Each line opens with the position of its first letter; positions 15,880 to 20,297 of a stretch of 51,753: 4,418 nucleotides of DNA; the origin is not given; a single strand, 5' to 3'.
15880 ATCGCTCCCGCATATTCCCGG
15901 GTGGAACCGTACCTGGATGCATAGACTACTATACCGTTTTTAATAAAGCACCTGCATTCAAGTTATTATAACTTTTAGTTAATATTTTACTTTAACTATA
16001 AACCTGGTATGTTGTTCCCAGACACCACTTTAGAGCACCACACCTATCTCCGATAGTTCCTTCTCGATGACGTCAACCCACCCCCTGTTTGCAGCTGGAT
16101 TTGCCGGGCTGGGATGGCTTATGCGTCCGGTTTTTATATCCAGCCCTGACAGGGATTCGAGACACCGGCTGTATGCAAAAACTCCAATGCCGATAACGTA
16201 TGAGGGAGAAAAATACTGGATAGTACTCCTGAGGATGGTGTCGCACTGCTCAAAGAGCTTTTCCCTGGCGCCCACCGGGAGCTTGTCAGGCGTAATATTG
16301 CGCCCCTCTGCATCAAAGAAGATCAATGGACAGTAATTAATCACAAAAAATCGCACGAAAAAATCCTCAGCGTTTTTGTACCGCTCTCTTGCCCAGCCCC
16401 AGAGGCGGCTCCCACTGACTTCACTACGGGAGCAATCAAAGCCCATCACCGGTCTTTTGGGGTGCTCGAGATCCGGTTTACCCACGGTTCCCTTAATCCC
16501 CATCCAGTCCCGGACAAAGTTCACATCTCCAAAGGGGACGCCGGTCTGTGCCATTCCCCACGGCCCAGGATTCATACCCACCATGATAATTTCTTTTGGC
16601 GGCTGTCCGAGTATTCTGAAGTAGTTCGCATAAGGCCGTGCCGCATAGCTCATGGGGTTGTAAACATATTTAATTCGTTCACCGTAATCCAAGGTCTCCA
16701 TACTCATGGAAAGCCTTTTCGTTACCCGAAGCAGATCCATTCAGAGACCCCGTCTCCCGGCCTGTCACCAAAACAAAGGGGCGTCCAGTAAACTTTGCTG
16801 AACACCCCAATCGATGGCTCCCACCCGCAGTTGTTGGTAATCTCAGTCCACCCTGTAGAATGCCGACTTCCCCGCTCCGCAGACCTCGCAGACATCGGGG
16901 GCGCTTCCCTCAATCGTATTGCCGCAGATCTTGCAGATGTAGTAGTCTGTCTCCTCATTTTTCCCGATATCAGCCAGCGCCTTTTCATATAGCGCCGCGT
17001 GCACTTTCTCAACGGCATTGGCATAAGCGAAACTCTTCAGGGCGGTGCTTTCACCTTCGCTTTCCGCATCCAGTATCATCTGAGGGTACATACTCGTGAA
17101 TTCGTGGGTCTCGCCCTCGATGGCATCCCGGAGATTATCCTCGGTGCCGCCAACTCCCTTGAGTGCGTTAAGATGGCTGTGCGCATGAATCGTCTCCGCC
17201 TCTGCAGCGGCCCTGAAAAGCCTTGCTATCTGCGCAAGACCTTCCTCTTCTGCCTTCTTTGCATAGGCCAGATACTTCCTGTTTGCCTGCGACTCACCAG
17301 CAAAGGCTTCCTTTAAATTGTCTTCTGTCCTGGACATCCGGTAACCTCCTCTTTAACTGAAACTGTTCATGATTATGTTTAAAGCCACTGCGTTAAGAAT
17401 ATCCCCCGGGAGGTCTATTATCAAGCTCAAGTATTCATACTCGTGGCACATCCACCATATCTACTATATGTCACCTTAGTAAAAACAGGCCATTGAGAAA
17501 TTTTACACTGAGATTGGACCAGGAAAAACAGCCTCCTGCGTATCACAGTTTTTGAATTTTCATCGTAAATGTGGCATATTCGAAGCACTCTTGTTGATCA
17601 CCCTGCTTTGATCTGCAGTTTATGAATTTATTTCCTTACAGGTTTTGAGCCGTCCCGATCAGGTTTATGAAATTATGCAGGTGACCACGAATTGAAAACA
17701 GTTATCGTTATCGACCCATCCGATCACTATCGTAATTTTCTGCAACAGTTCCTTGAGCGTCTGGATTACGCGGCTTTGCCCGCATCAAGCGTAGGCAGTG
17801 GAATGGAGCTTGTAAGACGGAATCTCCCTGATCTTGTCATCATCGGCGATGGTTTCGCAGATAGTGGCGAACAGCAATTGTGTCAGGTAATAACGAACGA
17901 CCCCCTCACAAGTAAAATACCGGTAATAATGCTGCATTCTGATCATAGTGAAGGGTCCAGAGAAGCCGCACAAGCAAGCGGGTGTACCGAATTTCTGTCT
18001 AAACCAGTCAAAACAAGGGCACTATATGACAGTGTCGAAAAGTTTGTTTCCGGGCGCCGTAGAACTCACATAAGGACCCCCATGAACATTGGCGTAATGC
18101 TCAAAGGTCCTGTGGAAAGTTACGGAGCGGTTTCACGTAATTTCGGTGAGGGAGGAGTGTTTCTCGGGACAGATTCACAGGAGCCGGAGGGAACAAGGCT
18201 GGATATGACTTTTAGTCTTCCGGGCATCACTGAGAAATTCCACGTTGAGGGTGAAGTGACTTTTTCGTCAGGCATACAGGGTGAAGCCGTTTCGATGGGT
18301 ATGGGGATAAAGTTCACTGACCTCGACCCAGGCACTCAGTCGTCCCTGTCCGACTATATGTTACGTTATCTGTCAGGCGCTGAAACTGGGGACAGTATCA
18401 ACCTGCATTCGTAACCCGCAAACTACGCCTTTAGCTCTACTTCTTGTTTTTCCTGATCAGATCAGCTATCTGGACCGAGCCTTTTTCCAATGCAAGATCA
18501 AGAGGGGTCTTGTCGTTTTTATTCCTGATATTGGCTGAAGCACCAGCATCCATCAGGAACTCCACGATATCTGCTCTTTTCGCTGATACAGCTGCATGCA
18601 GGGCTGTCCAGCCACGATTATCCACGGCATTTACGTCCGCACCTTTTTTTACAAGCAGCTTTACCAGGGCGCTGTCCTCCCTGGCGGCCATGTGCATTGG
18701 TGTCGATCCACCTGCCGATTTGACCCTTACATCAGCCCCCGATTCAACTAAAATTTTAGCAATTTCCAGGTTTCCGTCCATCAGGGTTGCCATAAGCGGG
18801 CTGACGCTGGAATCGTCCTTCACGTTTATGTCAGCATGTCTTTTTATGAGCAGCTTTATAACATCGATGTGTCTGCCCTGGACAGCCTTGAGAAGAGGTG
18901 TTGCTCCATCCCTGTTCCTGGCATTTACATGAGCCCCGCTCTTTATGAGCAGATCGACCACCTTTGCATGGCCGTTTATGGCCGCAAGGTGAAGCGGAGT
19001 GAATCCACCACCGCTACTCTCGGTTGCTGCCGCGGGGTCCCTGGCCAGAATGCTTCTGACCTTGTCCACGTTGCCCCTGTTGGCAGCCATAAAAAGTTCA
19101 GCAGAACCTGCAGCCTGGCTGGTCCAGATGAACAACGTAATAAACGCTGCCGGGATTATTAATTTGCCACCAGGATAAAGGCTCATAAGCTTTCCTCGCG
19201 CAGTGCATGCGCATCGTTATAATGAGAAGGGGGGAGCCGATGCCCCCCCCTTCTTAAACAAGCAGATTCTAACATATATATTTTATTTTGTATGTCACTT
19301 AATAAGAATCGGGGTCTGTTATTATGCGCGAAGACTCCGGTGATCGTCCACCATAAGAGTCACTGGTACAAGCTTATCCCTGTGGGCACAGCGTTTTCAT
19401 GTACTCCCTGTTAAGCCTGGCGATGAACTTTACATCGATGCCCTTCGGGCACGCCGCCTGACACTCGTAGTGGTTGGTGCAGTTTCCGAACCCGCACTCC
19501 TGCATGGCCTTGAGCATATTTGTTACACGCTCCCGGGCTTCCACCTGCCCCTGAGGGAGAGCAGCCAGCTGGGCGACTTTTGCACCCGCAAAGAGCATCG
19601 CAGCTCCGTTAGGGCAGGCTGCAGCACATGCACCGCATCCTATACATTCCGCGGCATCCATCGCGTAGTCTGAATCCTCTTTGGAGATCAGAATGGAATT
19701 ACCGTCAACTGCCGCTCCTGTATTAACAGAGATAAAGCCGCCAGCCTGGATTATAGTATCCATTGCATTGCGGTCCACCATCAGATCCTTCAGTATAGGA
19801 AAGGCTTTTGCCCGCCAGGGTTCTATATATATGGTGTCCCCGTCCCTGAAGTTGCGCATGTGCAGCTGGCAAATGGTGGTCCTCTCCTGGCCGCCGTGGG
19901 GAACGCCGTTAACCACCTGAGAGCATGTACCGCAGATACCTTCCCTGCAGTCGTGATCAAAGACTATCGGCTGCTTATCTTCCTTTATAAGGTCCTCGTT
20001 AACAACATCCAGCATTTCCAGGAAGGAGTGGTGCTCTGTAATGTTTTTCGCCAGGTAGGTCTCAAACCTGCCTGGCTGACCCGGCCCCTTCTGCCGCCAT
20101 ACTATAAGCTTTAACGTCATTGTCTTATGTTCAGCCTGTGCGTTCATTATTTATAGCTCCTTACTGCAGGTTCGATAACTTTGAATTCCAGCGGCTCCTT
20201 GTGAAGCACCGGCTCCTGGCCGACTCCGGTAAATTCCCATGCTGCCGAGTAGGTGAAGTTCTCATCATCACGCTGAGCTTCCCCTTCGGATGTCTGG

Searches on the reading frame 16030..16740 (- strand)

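Call 21: search_protein_families(library=pfam, proteins=[window:16030-16740:-], max_evalue=0.0001)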
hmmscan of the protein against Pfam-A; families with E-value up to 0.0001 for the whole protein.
window:16030-16740:- (236 aa): 1 family
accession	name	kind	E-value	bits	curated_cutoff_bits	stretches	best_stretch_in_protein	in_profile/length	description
PF03167.25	UDG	-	4.7e-07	30.4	24.3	1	45-214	4-122/141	Uracil DNA glycosylase superfamily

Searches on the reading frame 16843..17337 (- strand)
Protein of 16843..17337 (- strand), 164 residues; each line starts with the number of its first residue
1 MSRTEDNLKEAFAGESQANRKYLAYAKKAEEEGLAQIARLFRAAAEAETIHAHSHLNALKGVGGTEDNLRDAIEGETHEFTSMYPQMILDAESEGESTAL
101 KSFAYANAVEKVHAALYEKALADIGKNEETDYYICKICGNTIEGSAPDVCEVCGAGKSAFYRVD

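Call 21: search_protein_families(library=pfam, proteins=[window:16843-17337:-], max_evalue=0.0001)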
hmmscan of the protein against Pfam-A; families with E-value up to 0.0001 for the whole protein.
window:16843-17337:- (164 aa): 2 families
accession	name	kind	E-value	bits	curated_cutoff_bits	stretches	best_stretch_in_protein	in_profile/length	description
PF02915.23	Rubrerythrin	-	6.8e-23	82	22.8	1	6-120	1-136/137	Rubrerythrin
PF21349.2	RUBY_RBDX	-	3.6e-07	30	26.5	1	133-160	1-29/30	Rubrerythrin, rubredoxin-like domain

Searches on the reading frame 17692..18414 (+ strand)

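Call 21: search_protein_families(library=pfam, proteins=[window:17692-18414:+], max_evalue=0.0001)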
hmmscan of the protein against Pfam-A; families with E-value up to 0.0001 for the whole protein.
window:17692-18414:+ (240 aa): 2 families
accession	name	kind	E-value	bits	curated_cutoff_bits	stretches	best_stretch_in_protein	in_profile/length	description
PF07238.19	PilZ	-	2.9e-10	40.8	22.5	1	123-223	2-100/102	PilZ domain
PF00072.30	Response_reg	-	1.5e-08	35.2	30.2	1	4-115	1-110/111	Response regulator receiver domain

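Call 54: search_protein_families(library=ncbifam, proteins=[window:17692-18414:+], max_evalue=0.001)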
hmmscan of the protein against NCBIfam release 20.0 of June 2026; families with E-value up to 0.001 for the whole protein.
window:17692-18414:+ (240 aa): 20 families
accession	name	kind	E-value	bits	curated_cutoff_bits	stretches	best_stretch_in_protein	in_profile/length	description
TIGR02266.1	gmx_TIGR02266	paralog_domain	6.9e-16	58.2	68.7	1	128-222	1-94/96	TIGR02266 family protein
TIGR02154.1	PhoB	equivalog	4.9e-11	42.4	296.2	1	2-123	3-124/226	phosphate regulon transcriptional regulator PhoB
NF007135.0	PRK09581.1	equivalog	1.4e-08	34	474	1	3-115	4-116/457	PleD family two-component system response regulator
NF047654.1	DiguCycDgcRLepto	equivalog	3.1e-07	29.6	500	1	2-108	3-109/295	diguanylate cyclase DgcR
NF041866.1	EpsW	equivalog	6.9e-07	28.9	200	1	1-116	5-122/131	exopolysaccharide biosynthesis response regulator EpsW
NF007820.0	PRK10529.1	equivalog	2.9e-06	26.9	325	1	2-115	2-112/225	two-component system response regulator KdpE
NF045717.1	DVU0259_DivK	exception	6.5e-06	26.3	160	1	2-117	3-114/117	DVU0259 family response regulator domain-containing protein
NF045505.1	RR_RssB_Pseudo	equivalog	7.1e-06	25.3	700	1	3-115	7-118/394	two-component system response regulator RssB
NF007005.1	PRK09468.1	equivalog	1e-05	25.1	331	1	3-120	5-120/237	osmolarity response regulator transcription factor OmpR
NF045944.1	ResRegRpaBCyano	equivalog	1.2e-05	24.8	330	1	5-122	1-115/229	response regulator transcription factor RpaB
NF045914.1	RespRegNblR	equivalog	4.8e-05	23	300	1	3-118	8-121/228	response regulator transcription factor NblR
NF040534.1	resp_reg_YycF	equivalog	7.4e-05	22.1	340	1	2-119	1-115/231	response regulator YycF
NF007546.0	PRK10161.1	equivalog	0.0001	22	471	1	4-115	5-116/229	phosphate response regulator transcription factor PhoB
NF038297.2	hybrid_HK_HrmK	equivalog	0.00013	20.7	725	1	5-118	494-607/607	hybrid histidine kinase/response regulator HrmK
NF011695.0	PRK15115.1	equivalog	0.00022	20.1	763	1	15-119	20-122/445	two-component system response regulator GlrR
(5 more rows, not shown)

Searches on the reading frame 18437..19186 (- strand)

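Call 21: search_protein_families(library=pfam, proteins=[window:18437-19186:-], max_evalue=0.0001)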
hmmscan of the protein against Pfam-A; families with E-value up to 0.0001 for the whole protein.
window:18437-19186:- (249 aa): 7 families
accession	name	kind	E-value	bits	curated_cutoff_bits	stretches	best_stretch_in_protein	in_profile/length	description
PF00023.36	Ank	-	2.7e-48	159.6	21.1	4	61-92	2-33/33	Ankyrin repeat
PF12796.13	Ank_2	-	1.5e-45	154.1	27.3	3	31-124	1-90/90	Ankyrin repeats (3 copies)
PF13637.12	Ank_4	-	3.8e-41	138.6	22.7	4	174-211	12-49/50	Ankyrin repeats (many copies)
PF13606.12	Ank_3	-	8.7e-34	111.7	22.3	1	61-89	2-30/30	Ankyrin repeat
PF13857.12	Ank_5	-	2.4e-33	114.2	27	3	178-232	1-56/56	Ankyrin repeats (many copies)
PF24521.3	Ank_KRIT1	-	9.1e-14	51.9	80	1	26-117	17-108/149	KRIT1 ankyrin-repeats domain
PF23745.1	ANK_LRRK2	-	6.7e-06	26.4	27.5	0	109-212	13-113/130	LRRK2 ANK repeat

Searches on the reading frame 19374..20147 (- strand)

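Call 21: search_protein_families(library=pfam, proteins=[window:19374-20147:-], max_evalue=0.0001)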
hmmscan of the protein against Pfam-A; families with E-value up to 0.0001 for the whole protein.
window:19374-20147:- (257 aa): 8 families
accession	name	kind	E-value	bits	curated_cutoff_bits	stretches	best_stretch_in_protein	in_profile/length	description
PF13085.11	Fer2_3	-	6.2e-22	78.1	27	1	13-129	1-105/107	2Fe-2S iron-sulfur cluster binding domain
PF12838.12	Fer4_7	-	3.1e-08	34.4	27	1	168-237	2-52/52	4Fe-4S dicluster domain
PF13237.11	Fer4_10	-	4.4e-08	33.4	25.5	1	164-234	5-53/53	4Fe-4S dicluster domain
PF13183.11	Fer4_8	-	1.2e-06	29.4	27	1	165-237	2-68/68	4Fe-4S dicluster domain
PF00037.32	Fer4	-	4.5e-06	26.7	21.1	1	164-182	4-22/24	4Fe-4S binding domain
PF13187.11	Fer4_9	-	9.3e-06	26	27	0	162-182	34-51/52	4Fe-4S dicluster domain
PF13534.11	Fer4_17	-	1e-05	26.4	22.2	0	167-238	1-61/61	4Fe-4S dicluster domain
PF12797.12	Fer4_2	-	2.3e-05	24.5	24.5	0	163-179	5-21/22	4Fe-4S binding domain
